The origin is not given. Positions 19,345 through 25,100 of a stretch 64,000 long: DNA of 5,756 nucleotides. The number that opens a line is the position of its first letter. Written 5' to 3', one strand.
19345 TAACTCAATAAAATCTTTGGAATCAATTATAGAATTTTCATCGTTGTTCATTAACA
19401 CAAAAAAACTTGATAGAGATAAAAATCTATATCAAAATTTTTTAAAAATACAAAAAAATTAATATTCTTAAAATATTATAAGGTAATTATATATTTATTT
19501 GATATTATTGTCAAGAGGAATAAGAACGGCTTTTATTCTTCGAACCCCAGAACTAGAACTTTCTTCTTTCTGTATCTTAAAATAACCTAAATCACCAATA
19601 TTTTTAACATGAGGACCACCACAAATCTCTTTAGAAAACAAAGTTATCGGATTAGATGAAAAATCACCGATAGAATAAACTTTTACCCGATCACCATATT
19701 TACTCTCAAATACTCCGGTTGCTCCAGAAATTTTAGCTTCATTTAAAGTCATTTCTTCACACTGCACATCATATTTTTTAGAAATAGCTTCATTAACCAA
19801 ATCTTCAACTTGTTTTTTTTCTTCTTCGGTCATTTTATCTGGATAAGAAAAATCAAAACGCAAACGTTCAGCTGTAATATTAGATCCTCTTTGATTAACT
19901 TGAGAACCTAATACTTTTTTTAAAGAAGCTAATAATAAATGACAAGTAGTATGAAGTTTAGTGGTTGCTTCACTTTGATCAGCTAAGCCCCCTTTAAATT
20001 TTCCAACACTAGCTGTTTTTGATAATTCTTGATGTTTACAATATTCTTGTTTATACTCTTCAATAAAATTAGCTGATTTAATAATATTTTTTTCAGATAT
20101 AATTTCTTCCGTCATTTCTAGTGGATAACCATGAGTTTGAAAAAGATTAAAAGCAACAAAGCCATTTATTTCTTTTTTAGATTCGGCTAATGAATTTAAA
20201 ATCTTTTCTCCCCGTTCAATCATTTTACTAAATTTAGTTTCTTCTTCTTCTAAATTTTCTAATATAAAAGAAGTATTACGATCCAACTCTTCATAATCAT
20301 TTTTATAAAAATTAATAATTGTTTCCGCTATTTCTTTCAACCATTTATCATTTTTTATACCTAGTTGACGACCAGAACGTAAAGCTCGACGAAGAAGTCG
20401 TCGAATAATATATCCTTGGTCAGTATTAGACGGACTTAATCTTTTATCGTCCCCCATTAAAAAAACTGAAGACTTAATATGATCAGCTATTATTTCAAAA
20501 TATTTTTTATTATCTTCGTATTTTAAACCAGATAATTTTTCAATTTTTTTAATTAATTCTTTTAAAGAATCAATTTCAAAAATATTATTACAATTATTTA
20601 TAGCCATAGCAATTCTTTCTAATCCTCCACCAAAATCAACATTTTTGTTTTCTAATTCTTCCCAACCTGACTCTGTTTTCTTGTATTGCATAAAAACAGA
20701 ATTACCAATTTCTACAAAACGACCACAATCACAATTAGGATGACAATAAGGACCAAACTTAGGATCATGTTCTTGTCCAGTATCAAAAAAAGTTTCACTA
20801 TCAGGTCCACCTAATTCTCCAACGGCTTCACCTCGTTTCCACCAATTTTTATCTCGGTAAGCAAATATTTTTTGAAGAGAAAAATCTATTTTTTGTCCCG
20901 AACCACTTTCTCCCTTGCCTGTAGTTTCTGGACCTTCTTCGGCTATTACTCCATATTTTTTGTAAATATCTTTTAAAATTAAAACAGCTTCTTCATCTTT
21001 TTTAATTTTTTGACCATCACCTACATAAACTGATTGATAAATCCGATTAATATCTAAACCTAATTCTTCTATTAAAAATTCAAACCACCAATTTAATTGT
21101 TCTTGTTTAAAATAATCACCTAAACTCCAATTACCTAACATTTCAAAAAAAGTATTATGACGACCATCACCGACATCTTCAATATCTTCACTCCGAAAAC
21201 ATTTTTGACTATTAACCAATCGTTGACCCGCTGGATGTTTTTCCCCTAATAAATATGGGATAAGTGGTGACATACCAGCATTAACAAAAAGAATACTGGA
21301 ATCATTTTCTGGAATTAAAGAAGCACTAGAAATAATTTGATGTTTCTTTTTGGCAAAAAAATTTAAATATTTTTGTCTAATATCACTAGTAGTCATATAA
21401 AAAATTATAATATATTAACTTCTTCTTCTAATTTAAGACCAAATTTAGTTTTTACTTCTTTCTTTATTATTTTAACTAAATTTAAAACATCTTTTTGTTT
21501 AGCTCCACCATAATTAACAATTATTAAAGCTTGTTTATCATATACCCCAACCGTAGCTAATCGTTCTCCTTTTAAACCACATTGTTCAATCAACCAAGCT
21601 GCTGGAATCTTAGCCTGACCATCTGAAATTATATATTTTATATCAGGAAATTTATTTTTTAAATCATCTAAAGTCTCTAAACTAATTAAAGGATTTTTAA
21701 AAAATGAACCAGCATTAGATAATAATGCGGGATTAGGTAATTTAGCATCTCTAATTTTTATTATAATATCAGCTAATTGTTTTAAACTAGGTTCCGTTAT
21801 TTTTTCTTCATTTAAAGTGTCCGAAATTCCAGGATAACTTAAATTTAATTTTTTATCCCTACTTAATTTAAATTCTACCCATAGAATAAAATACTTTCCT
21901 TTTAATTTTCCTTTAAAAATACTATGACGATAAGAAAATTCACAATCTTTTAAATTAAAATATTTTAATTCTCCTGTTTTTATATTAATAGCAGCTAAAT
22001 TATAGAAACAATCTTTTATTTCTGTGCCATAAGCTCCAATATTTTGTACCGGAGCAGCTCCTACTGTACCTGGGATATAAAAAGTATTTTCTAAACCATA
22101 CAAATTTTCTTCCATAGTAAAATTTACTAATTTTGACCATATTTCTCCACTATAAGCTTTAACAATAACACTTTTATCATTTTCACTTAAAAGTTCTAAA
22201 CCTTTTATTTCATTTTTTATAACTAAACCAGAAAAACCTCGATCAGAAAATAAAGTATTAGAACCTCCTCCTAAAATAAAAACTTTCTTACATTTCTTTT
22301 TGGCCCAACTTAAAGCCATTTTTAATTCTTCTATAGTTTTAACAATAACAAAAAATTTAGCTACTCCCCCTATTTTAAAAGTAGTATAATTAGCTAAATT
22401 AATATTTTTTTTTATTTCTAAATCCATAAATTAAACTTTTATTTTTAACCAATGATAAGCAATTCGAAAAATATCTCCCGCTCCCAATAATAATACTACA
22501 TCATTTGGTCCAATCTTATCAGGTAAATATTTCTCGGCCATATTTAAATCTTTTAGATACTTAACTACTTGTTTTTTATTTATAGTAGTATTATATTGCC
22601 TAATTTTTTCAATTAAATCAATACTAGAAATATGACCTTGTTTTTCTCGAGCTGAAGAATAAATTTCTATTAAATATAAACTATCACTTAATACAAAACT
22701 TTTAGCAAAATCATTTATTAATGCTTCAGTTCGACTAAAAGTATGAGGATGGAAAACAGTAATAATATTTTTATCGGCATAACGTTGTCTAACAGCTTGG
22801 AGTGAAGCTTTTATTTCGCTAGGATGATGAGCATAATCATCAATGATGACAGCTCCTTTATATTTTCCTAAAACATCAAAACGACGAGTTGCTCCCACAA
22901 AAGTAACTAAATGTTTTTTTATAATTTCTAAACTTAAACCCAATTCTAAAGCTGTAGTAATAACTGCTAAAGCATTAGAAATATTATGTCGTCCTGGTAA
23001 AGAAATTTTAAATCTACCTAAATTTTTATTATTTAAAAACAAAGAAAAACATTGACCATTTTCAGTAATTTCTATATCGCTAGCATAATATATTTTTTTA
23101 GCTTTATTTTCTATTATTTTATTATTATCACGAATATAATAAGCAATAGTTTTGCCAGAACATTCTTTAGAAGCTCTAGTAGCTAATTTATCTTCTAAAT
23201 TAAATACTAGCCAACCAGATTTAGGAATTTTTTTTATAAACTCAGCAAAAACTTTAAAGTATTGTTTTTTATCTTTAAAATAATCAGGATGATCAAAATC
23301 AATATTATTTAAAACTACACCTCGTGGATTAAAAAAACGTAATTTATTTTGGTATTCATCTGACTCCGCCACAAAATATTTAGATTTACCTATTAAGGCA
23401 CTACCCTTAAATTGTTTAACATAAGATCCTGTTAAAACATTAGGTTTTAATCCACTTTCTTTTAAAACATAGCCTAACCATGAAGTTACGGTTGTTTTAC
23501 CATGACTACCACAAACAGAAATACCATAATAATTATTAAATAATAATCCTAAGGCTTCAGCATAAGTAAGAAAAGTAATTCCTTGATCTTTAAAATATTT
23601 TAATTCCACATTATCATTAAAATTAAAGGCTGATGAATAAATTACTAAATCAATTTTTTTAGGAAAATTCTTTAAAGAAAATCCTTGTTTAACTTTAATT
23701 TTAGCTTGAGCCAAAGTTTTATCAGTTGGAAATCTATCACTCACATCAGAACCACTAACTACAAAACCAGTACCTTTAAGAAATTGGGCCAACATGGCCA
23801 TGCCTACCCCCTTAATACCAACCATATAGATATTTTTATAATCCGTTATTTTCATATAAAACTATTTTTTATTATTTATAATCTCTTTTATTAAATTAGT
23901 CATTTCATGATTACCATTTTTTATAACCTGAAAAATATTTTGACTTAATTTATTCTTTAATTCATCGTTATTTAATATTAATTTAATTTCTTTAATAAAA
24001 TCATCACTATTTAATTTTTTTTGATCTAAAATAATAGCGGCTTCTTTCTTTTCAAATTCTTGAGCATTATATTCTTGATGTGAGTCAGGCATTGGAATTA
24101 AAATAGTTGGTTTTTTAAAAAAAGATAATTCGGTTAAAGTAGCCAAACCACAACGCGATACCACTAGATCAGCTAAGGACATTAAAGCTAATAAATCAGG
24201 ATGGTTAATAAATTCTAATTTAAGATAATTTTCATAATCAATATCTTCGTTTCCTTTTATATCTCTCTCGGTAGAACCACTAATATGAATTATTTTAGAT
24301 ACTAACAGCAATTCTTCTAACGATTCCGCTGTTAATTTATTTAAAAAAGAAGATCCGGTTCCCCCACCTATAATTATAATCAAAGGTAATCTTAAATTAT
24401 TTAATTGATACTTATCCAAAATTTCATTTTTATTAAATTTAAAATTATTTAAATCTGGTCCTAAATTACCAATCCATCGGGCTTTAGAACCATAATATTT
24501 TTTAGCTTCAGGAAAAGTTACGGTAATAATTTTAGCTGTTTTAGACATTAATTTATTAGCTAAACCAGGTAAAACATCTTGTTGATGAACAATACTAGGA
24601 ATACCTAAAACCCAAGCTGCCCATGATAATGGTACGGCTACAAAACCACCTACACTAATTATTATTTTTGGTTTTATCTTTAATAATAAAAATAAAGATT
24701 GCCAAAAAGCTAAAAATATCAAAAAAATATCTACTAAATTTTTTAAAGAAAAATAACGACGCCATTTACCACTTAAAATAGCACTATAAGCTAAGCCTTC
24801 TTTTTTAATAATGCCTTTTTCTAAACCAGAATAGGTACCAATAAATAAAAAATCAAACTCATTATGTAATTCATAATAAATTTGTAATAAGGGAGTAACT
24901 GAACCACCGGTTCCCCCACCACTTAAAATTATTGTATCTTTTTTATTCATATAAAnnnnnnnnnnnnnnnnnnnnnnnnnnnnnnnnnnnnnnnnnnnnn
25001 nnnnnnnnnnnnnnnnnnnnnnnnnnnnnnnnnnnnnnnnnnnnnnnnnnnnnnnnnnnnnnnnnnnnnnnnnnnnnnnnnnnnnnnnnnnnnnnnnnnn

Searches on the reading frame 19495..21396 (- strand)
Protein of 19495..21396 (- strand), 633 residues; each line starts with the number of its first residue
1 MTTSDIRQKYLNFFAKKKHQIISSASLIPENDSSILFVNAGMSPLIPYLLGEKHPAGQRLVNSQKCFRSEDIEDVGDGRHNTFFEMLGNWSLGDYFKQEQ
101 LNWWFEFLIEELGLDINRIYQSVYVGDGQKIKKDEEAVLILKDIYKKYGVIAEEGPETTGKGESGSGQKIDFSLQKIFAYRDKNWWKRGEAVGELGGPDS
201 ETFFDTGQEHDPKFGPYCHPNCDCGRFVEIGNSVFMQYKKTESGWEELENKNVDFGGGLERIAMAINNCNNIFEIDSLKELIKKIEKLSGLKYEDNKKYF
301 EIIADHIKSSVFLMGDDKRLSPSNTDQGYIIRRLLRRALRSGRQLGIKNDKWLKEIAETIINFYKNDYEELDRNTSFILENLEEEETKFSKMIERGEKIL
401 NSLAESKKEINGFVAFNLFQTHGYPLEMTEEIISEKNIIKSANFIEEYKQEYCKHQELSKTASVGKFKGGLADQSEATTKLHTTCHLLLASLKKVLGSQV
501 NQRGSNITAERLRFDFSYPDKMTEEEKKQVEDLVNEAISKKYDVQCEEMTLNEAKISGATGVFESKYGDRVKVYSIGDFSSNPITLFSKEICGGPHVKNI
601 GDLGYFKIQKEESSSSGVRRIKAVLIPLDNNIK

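Call 30: search_protein_families(library=pfam, proteins=[window:19495-21396:-], max_evalue=0.001)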
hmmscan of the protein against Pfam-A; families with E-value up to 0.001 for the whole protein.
window:19495-21396:- (633 aa): 2 families
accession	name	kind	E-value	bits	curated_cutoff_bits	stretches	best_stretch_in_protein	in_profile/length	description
PF01411.24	tRNA-synt_2c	-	4.1e-110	369.4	30.3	1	5-468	1-439/552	tRNA synthetases class II (A)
PF07973.19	tRNA_SAD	-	2.4e-16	59.9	24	1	571-621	1-43/44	Threonyl and Alanyl tRNA synthetase second additional domain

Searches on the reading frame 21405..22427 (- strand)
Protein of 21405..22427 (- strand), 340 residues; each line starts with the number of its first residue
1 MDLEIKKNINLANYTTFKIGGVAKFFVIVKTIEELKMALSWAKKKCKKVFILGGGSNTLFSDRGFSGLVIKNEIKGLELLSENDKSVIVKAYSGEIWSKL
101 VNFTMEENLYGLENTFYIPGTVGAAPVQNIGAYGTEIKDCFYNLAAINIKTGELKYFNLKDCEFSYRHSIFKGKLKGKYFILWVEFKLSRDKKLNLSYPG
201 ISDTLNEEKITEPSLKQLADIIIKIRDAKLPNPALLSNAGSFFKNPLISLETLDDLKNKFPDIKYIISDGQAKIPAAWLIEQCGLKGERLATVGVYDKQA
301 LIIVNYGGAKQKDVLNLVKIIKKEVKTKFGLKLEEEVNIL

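Call 30: search_protein_families(library=pfam, proteins=[window:21405-22427:-], max_evalue=0.001)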
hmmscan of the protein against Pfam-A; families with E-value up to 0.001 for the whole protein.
window:21405-22427:- (340 aa): 2 families
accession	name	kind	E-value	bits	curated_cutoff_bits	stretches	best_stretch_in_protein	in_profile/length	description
PF02873.21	MurB_C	-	2e-27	95.7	27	1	221-340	5-99/99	UDP-N-acetylenolpyruvoylglucosamine reductase, C-terminal domain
PF01565.28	FAD_binding_4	-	5.2e-20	72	26.4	1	24-154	2-135/139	FAD binding domain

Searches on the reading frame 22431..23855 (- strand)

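Call 30: search_protein_families(library=pfam, proteins=[window:22431-23855:-], max_evalue=0.001)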
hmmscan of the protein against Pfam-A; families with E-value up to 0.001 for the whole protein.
window:22431-23855:- (474 aa): 3 families
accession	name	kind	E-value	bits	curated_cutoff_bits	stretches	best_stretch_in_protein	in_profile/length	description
PF08245.18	Mur_ligase_M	-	1e-26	94.6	24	1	114-301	1-199/200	Mur ligase middle domain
PF02875.26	Mur_ligase_C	-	6.9e-19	69.4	28.4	1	324-460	1-127/127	Mur ligase, glutamate ligase domain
PF01225.30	Mur_ligase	-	6.5e-16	58.9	21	1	9-110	2-95/95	Mur ligase family, catalytic domain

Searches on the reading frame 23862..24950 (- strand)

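Call 30: search_protein_families(library=pfam, proteins=[window:23862-24950:-], max_evalue=0.001)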
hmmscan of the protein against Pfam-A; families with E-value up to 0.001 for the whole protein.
window:23862-24950:- (362 aa): 2 families
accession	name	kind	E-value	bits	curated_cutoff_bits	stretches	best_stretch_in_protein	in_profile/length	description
PF03033.26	Glyco_transf_28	-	1.2e-27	97.2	26.2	1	7-142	1-137/139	Glycosyltransferase family 28 N-terminal domain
PF04101.22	Glyco_tran_28_C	-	4.9e-26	92.2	22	1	191-338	2-154/166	Glycosyltransferase family 28 C-terminal domain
